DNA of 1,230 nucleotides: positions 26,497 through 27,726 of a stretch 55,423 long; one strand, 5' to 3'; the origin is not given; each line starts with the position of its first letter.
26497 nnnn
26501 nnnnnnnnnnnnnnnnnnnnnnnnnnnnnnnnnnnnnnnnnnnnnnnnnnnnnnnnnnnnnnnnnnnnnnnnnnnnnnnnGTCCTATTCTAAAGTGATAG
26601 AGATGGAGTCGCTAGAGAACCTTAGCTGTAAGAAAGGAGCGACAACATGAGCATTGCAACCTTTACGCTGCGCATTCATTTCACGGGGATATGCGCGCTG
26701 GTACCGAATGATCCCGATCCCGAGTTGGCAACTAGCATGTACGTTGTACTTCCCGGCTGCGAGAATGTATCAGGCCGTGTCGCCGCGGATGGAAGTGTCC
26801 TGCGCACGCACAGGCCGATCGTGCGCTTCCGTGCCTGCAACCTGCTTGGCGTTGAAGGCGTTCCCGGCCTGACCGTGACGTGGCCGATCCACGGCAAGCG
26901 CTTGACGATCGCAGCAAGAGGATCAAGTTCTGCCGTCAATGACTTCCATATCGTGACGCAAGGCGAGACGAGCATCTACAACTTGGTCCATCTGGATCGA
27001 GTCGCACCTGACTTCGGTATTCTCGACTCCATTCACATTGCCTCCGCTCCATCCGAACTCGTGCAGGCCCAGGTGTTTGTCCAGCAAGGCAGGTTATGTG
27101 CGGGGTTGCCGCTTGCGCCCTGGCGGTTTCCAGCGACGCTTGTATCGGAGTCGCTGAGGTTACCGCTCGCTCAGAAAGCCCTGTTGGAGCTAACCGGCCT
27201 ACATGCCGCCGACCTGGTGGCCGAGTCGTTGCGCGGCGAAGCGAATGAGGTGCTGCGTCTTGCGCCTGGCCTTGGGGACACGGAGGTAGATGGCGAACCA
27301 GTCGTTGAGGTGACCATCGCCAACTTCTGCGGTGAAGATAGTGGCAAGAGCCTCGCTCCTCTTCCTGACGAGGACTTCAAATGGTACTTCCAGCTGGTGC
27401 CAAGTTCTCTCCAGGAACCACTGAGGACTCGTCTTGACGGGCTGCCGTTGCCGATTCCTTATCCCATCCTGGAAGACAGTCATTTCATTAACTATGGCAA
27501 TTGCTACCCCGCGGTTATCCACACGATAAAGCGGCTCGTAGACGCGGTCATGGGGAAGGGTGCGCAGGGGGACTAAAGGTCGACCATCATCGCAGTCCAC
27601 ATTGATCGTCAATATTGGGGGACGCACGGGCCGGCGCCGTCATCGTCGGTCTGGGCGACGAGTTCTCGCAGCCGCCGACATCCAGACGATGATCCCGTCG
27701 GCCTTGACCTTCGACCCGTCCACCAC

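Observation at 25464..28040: Low-G+C island with two co-directional ORFans and a decayed IS5/IS1182-type transposase, inserted between core genes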

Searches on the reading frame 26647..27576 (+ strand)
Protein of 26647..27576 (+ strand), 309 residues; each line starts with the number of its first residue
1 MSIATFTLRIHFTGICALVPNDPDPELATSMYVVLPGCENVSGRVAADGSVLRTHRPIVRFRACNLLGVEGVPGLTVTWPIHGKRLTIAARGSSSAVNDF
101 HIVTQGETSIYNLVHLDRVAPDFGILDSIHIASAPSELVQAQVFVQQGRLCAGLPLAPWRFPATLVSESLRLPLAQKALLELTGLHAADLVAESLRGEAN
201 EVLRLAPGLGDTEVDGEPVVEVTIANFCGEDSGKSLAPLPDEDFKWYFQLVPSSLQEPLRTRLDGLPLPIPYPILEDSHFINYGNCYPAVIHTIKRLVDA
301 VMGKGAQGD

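Call 4: search_protein_families(library=pfam, proteins=[window:26647-27576:+], max_evalue=1)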
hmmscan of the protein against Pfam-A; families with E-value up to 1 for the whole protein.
window:26647-27576:+ (309 aa): 0 families

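Call 5: search_protein_families(library=ncbifam, proteins=[window:26647-27576:+], max_evalue=1)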
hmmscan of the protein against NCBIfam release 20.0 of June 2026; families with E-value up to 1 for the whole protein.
window:26647-27576:+ (309 aa): 0 families

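Call 6: search_protein_families(library=padloc, proteins=[window:26647-27576:+], max_evalue=1)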
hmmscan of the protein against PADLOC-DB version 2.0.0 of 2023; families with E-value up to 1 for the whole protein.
window:26647-27576:+ (309 aa): 0 families

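Call 7: search_protein_families(library=phrogs, proteins=[window:26647-27576:+], max_evalue=1)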
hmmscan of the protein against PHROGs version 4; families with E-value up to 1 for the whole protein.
window:26647-27576:+ (309 aa): 0 families

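Call 9: search_solved_structures(query=window:26647-27576:+, max_evalue=10)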
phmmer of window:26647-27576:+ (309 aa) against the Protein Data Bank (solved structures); distinct sequences matched with E-value up to 10: 1.
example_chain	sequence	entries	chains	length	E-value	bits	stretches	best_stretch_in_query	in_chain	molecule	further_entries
8of1_A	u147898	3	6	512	0.15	14.5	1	135-229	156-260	Succinate-semialdehyde dehydrogenase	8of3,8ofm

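Call 11: find_homologous_proteins(query=window:26647-27576:+, max_evalue=0.001)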
Query window:26647-27576:+ (309 aa): 3 proteins with E <= 0.001 among 5880 candidates.
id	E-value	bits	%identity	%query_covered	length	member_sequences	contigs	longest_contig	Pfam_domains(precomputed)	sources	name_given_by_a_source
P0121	1.8e-205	699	100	100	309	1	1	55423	-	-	-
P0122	2.2e-92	328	56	94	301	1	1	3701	-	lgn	-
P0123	3.0e-68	248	47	94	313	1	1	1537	-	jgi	jgi:hypothetical protein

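Call 14: find_encoding_contigs(protein=P0122, flank=10000)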
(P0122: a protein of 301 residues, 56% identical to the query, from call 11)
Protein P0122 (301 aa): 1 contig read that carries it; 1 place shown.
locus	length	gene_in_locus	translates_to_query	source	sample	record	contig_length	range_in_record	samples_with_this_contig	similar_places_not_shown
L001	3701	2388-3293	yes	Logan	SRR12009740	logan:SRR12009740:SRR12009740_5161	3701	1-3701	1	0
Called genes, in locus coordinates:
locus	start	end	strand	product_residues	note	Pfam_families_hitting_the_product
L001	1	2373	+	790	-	?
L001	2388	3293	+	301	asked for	-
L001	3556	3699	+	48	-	?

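Call 15: find_encoding_contigs(protein=P0123, flank=10000)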
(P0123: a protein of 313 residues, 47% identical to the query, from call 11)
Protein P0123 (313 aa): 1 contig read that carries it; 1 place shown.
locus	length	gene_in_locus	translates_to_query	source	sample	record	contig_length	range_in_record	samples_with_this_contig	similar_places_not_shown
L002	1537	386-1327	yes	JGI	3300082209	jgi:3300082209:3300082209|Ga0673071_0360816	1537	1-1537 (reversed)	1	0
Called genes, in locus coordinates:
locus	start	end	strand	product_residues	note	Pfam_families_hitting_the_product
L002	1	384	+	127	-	?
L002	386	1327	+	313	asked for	-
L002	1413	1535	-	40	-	?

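Call 26: search_protein_representatives(alignment_id=A1)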
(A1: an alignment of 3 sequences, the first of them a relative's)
Query: 3 sequences, 302 profile positions. Proteins with E-value up to 0.001 (for the whole library): 214; up to 1e-10: 110; up to 1e-30: 15. The best 150 are listed.
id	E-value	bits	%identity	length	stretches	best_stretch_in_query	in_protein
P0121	5.6e-167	570.6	-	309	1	1-302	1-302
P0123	2.0e-158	542.5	-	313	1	1-301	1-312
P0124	6.5e-69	248.6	-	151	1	1-152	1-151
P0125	7.1e-64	232.0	-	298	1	6-294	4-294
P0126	3.3e-59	216.7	-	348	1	6-296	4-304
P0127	3.3e-46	174.0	-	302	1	4-273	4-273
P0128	1.0e-42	162.6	-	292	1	3-278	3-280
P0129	5.3e-37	143.8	-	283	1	6-273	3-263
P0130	1.7e-36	142.2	-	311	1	4-289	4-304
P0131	1.3e-35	139.2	-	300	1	5-288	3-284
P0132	1.9e-35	138.6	-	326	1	5-292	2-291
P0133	5.3e-33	130.6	-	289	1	6-275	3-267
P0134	3.4e-32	128.0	-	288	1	6-274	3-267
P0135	7.6e-32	126.8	-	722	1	5-294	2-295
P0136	4.3e-31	124.4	-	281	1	5-272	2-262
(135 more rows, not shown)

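Call 30: search_protein_families(library=pfam, alignment_id=A3, max_evalue=0.01)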
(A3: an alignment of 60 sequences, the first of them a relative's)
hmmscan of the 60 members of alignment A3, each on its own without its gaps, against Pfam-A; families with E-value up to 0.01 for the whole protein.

A. member 1, P0121 (309 aa): 0 families

B. families by the number of members that match (of 60 scanned): 1 family
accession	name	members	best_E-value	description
PF22033.1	Lamba1_VP3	1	0.0056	Inner capsid protein lambda-1/VP3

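Call 36: find_related_loci(query=A4, collection=metagenome_contigs, flank=8000)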
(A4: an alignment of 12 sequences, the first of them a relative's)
Query A4 (309 aa) in metagenome_contigs; peptide patterns used: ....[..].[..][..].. (x = any residue, [..] = any of these).
80 stretches matched a pattern; 27 encode a relative of the query (tblastn E <= 1e-3); 27 distinct loci.
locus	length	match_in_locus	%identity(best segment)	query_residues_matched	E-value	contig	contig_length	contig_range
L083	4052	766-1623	31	5-288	4e-34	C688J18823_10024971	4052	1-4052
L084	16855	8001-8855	31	6-288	5e-31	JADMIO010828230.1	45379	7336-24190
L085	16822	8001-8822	28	6-288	2e-29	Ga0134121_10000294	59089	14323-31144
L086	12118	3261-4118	30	6-289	3e-28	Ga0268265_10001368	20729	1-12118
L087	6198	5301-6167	33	6-289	3e-25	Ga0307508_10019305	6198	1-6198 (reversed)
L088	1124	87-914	29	6-294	2e-25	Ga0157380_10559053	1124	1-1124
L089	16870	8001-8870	27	8-273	1e-21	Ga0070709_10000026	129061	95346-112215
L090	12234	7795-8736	25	2-292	9e-17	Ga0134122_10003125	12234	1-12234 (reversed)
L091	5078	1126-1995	26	6-286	5e-16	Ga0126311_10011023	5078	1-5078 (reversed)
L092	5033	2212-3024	23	5-295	6e-14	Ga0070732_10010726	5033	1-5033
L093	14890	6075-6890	26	6-273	6e-14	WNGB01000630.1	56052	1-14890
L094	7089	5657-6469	23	5-295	6e-14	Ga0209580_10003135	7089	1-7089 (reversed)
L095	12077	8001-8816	27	5-291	1e-12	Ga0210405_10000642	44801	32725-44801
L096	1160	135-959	27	5-291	1e-12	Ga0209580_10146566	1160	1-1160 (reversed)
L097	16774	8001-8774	25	6-289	2e-14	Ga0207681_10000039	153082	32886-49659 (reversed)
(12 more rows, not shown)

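Call 39: search_protein_families(library=pfam, proteins=[L084:10109-13327:+, L085:4678-7971:+, L001:1-2373:+, L084:8846-10075:+, L084:6347-7852:+, L089:8881-9789:+, L097:2674-4179:+], max_evalue=0.001)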
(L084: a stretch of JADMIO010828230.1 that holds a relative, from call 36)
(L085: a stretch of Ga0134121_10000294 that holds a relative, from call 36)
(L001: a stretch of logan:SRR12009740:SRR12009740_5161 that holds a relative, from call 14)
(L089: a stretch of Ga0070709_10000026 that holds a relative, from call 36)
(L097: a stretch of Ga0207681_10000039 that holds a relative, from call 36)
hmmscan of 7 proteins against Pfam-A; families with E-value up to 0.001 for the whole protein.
L084:10109-13327:+ (1072 aa): 2 families
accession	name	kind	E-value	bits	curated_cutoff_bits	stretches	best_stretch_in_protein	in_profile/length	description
PF12770.12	CHAT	-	6.4e-56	190.4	24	1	794-1069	3-288/289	CHAT domain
PF07719.23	TPR_2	-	6e-05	23.3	27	0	434-461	3-30/34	Tetratricopeptide repeat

L085:4678-7971:+ (1097 aa): 4 families
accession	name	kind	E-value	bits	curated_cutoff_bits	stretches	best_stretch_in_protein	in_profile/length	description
PF12770.12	CHAT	-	2.9e-54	184.9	24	1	814-1095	5-289/289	CHAT domain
PF07719.23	TPR_2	-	4.4e-05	23.7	27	0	563-589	1-27/34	Tetratricopeptide repeat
PF13414.12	TPR_11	-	0.0002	21.4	26.8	0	197-218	19-40/42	TPR repeat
PF13424.12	TPR_12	-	0.00023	21.7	30.1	0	628-680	22-76/77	Tetratricopeptide repeat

L001:1-2373:+ (790 aa): 1 family
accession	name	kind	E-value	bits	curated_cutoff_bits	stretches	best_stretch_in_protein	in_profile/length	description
PF12770.12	CHAT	-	2.3e-56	191.8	24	1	505-783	3-289/289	CHAT domain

L084:8846-10075:+ (409 aa): 0 families

L084:6347-7852:+ (501 aa): 3 families
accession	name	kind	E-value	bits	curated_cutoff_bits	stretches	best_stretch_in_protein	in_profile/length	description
PF04389.22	Peptidase_M28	-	2.2e-29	103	21.3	1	294-479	2-192/193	Peptidase family M28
PF01546.33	Peptidase_M20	-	5.5e-08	33.4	24.6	1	320-374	30-84/206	Peptidase family M20/M25/M40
PF02225.27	PA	-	0.00034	21.1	23.9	1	180-264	21-94/95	PA domain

L089:8881-9789:+ (302 aa): 1 family
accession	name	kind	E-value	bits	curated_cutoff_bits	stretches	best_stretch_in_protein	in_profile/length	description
PF00656.27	Peptidase_C14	-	5.1e-06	26.8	21.4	1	34-168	2-131/233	Caspase domain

L097:2674-4179:+ (501 aa): 0 families

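Call 42: predict_structure(alignment_id=A3)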
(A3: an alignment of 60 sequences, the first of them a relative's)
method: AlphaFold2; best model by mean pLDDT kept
length: 309 residues; sequences in the alignment: 60
mean_pLDDT: 91.8   pTM: 0.90
mean pLDDT of the five models: 91.8, 91.0, 90.8, 90.8, 90.8
residues with pLDDT >= 90: 253; 70-90: 30; 50-70: 20; < 50: 6
segments of 3 or more residues with pLDDT < 50: 304-309
pLDDT, mean of each block of 10 residues (from residue 1): 89 98 96 95 93 96 97 96 98 91 98 97 97 96 98 93 98 96 97 95 96 94 93 75 97 98 98 80 79 74 48
secondary structure, 60 per line:
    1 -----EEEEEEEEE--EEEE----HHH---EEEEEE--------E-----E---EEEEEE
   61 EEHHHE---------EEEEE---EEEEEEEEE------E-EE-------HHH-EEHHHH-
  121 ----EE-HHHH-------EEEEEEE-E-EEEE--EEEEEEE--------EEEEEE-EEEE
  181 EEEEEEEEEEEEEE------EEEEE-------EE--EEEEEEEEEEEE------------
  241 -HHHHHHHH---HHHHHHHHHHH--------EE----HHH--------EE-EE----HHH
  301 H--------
elements in order: E6-14 E17-20 E31-36 E55-62 E76-80 E84-92 H116-119 H128-131 E139-145 E149-152 E155-161 E170-175 E177-194 E201-205 E217-228 H242-249 H253-263 H298-301

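Call 44: fold_search(model_id=the predicted structure, library=pdb)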
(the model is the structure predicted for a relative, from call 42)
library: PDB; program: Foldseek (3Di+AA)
matches with E <= 10: 168; with E <= 0.001: 0
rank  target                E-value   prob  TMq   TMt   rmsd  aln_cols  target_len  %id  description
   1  1w63_M                7.5e-03  0.08  0.11  0.10  20.0       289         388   10  AP1 clathrin adaptor core (released 2004-09-21)
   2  9u9s_M                1.8e-02  0.06  0.12  0.10  21.7       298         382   10  ARF1(Q71L) bound M4-CTD-docked AP-4 core (released 2026-03-04)
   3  4en2_A                4.7e-02  0.04  0.11  0.13  21.6       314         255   10  HIV-1 Nef in complex with MHC-I cytoplasmic domain and Mu1 adaptin subunit of AP1 adaptor (second domain) (released 2012-06-20)
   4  6bnt_A                7.5e-02  0.04  0.12  0.13  19.8       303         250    8  Crystal structure of AP2 mu1 adaptin C-terminal domain with IRS-1 peptide (released 2018-11-21)
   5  1lp3                  3.5e-01  0.01  0.07  0.05  18.7       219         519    9  The Atomic Structure of Adeno-Associated Virus (AAV-2), a Vector for Human Gene Therapy (released 2002-08-07)
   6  9d57_A                4.2e-01  0.01  0.11  0.07  21.3       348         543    9  iGABASnFR2 fluorescent GABA sensor in complex with GABA (released 2025-08-20)
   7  9uvm                  4.2e-01  0.01  0.10  0.08  28.6       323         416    9  The SeMet pili protein of Streptococcus Sanguinis (released 2026-01-21)
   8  9uvr_B                6.3e-01  0.01  0.11  0.09  26.5       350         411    6  Crystal structure of SSA1632 from Streptococcus sanguinis (released 2026-01-21)
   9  1uyj_A                6.7e-01  0.01  0.09  0.10  26.4       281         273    7  Clostridium perfringens epsilon toxin shows structural similarity with the pore forming toxin aerolysin (released 2004-08-05)
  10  5zl1_A                7.9e-01  0.01  0.09  0.09  21.0       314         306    8  Hexameric structure of copper-containing nitrite reductase of an anammox organism KSU-1 (released 2019-04-10)
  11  3zjx_D                8.4e-01  0.01  0.10  0.11  25.9       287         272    7  Clostridium perfringens epsilon toxin mutant H149A bound to octyl glucoside (released 2013-03-27)
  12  8i4o_G                8.4e-01  0.01  0.09  0.12  20.7       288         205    7  Design of a split green fluorescent protein for sensing and tracking an beta-amyloid (released 2023-11-29)
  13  3zjx_B                8.9e-01  0.01  0.10  0.11  26.7       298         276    7  Clostridium perfringens epsilon toxin mutant H149A bound to octyl glucoside (released 2013-03-27)
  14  8wg6                  9.4e-01  0.01  0.10  0.08  29.2       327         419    9  Crystal structure of major pilin PilB from Streptococcus sanguinis - SeMet derivative (released 2025-03-26)
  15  9d57_C                9.4e-01  0.01  0.08  0.06  21.9       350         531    8  iGABASnFR2 fluorescent GABA sensor in complex with GABA (released 2025-08-20)
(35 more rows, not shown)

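Call 45: find_homologous_proteins(query=A3, max_evalue=0.001)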
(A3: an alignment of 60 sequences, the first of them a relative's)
Query A3 (60 sequences) (309 aa, profile of the alignment): 5 proteins with E <= 0.001 among 8000 candidates.
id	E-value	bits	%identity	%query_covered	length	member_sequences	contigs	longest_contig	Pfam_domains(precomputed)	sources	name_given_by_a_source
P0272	8.4e-77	277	27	83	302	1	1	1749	-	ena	-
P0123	5.9e-75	270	47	94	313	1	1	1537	-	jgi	jgi:hypothetical protein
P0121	3.7e-73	265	100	100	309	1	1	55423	-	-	-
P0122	9.3e-73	263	56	94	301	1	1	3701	-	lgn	-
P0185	4.3e-69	251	23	88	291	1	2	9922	-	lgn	-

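Call 46: search_protein_families(library=padloc, proteins=[L084:10109-13327:+, L085:4678-7971:+, L084:8846-10075:+, L089:8881-9789:+, L097:2674-4179:+, L089:4747-7971:+, L097:4757-7993:+, L084:7995-8924:+, L097:8001-8774:+], max_evalue=0.01)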
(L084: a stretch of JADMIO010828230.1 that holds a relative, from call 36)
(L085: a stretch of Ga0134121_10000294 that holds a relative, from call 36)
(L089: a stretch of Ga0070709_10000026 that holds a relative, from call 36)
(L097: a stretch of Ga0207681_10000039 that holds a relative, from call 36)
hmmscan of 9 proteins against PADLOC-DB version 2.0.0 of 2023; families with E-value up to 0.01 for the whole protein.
L084:10109-13327:+ (1072 aa): 0 families

L085:4678-7971:+ (1097 aa): 1 family
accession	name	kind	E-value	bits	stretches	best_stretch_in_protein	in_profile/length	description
PDLC03831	BovA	-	0.0016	15.1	1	1000-1041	547-584/720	-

L084:8846-10075:+ (409 aa): 0 families

L089:8881-9789:+ (302 aa): 1 family
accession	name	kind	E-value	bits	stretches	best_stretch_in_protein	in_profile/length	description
PDLC02987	caspase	-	1.1e-05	22.8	1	92-198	60-130/453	-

L097:2674-4179:+ (501 aa): 0 families

L089:4747-7971:+ (1074 aa): 0 families

L097:4757-7993:+ (1078 aa): 1 family
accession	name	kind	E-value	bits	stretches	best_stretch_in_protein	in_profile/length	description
PDLC03831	BovA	-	0.0013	15.4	1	974-1016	547-585/720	-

L084:7995-8924:+ (309 aa): 0 families

L097:8001-8774:+ (258 aa): 0 families

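Call 47: find_encoding_contigs(protein=P0121, flank=10000, max_places=5)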
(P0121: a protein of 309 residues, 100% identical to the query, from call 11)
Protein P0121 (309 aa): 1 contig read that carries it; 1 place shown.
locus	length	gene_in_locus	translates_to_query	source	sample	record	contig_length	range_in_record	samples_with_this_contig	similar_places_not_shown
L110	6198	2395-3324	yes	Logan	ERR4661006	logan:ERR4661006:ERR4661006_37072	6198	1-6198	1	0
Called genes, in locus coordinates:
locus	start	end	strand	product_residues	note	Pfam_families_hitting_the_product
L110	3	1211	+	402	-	?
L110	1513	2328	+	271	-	-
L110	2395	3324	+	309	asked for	-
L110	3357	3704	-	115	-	PF05598:DUF772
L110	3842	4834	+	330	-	PF00291:PALP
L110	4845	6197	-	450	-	?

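Call 53: search_solved_structures(query=A3, max_evalue=10)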
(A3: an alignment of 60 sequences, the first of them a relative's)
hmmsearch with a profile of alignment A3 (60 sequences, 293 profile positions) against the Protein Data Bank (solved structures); distinct sequences matched with E-value up to 10: 7.
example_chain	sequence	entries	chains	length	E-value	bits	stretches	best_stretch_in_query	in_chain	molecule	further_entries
5lec_A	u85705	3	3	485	0.0024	20.5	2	210-261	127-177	DDD_D12_12_D12_12_D12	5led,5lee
7pwf_K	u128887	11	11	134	0.034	16.8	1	242-290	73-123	Ribosomal protein S10B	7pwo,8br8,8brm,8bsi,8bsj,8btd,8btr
6kag_A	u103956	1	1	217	0.33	13.5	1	124-223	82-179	SWI/SNF-related matrix-associated actin-dependent regulator of chromatin subfamily B membe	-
6ltj_M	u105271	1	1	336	0.92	12.1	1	124-223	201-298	SWI/SNF-related matrix-associated actin-dependent regulator of chromatin subfamily B membe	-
4yfo_A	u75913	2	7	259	1.1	11.8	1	168-231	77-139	beta1_ex1 | 6beta1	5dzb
4yc5_A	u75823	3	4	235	1.3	11.6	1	168-231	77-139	beta1 | beta1 protein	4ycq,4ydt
4yei_A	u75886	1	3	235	1.5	11.4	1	165-231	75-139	beta1mut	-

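Call 55: fold_search(model_id=the predicted structure, library=viral)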
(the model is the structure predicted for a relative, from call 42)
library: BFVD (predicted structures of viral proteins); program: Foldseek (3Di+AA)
matches with E <= 10: 187; with E <= 0.001: 0
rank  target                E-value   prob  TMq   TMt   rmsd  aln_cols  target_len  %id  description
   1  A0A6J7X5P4            2.2e-01  0.03  0.11  0.05  21.5       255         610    9  Phage tail sheath C-terminal domain containing protein [uncultured Caudovirales phage]
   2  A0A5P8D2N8            2.6e-01  0.01  0.06  0.03  19.5       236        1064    8  VP1 [Eqcopivirus EqCoPV_8]
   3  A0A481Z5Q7            2.8e-01  0.02  0.10  0.12  21.1       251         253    7  Uncharacterized protein (Fragment) [Pithovirus LCPAC202]
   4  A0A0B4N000            2.9e-01  0.01  0.07  0.04  22.0       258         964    7  VP1 [Sesavirus CSL10538]
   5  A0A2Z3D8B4            3.9e-01  0.01  0.10  0.05  20.9       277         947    9  Capsid protein 1 [Bovine parvovirus 3]
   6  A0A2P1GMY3            4.9e-01  0.01  0.10  0.06  28.3       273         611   10  Hemagglutinin-neuraminidase [Wenzhou pacific spadenose shark paramyxovirus]
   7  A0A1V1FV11            6.6e-01  0.02  0.12  0.12  18.3       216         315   11  Uncharacterized protein [Azobacteroides phage ProJPt-Bp1]
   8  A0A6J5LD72            7.0e-01  0.01  0.09  0.05  21.1       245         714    8  SprB repeat [uncultured Caudovirales phage]
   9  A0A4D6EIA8            7.4e-01  0.01  0.07  0.09  17.3       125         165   13  Uncharacterized protein [Pandoravirus celtis]
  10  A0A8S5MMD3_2          7.8e-01  0.01  0.09  0.03  33.1       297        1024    7  Baseplate J like protein [Siphoviridae sp. ctxc31]
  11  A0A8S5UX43            8.3e-01  0.03  0.09  0.08  19.3       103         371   10  Uncharacterized protein [Siphoviridae sp. ctzO58]
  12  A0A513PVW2            8.3e-01  0.01  0.09  0.08  21.4       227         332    8  Putative movement protein [Emaravirus cordylinae]
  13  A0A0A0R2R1            9.3e-01  0.01  0.11  0.07  19.2       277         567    9  VP2 [Seal parvovirus]
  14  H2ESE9                9.3e-01  0.01  0.08  0.04  19.3       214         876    7  Capsid protein VP1 [Artibeus jamaicensis parvovirus]
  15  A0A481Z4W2            9.8e-01  0.02  0.09  0.07  17.2       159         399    8  C3HC4 type zinc finger protein [Pithovirus LCPAC201]
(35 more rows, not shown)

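Call 73: search_protein_families(library=pfam, alignment_id=A5, max_evalue=0.00001)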
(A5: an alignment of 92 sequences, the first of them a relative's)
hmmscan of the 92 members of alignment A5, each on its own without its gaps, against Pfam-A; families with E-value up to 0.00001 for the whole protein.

A. member 1, L084:2-715:+ (237 aa): 2 families
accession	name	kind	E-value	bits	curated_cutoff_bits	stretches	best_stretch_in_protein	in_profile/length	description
PF00593.30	TonB_dep_Rec_b-barrel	-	5.2e-19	69.9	27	1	2-207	227-436/436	TonB dependent receptor-like, beta-barrel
PF14905.12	OMP_b-brl_3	-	1.1e-06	28.5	27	1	19-211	196-377/408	Outer membrane protein beta-barrel family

B. families by the number of members that match (of 92 scanned): 119 families (the first 25 are shown)
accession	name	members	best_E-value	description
PF04389.22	Peptidase_M28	4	2.3e-31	Peptidase family M28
PF00072.30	Response_reg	3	1.1e-48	Response regulator receiver domain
PF02518.31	HATPase_c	3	1.7e-32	Histidine kinase-, DNA gyrase B-, and HSP90-like ATPase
PF00512.31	HisKA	3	3.9e-17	His Kinase A (phospho-acceptor) domain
PF01546.33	Peptidase_M20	3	5.5e-08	Peptidase family M20/M25/M40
PF00873.25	ACR_tran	2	3.7e-187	AcrB/AcrD/AcrF family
PF03301.18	Trp_dioxygenase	2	6.7e-63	Tryptophan 2,3-dioxygenase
PF02163.28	Peptidase_M50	2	1.7e-47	Peptidase family M50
PF00326.27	Peptidase_S9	2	9.8e-29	Prolyl oligopeptidase family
PF01979.26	Amidohydro_1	2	3.2e-25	Amidohydrolase family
PF00085.26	Thioredoxin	2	2.8e-24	Thioredoxin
PF07969.17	Amidohydro_3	2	1.4e-17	Amidohydrolase family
PF01850.27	PIN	2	4e-16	PIN domain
PF00487.30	FA_desaturase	2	7.7e-16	Fatty acid desaturase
PF05708.18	Peptidase_C92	2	1.1e-13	Permuted papain-like amidase enzyme, YaeF/YiiX, C92 family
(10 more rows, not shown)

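Call 81: search_dna_similar(query=P0121, collection=plasmids, mode=protein, max_evalue=0.001, max_rows=15)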
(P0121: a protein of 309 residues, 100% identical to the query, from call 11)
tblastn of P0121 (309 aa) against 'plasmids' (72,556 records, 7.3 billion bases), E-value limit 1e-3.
No match.
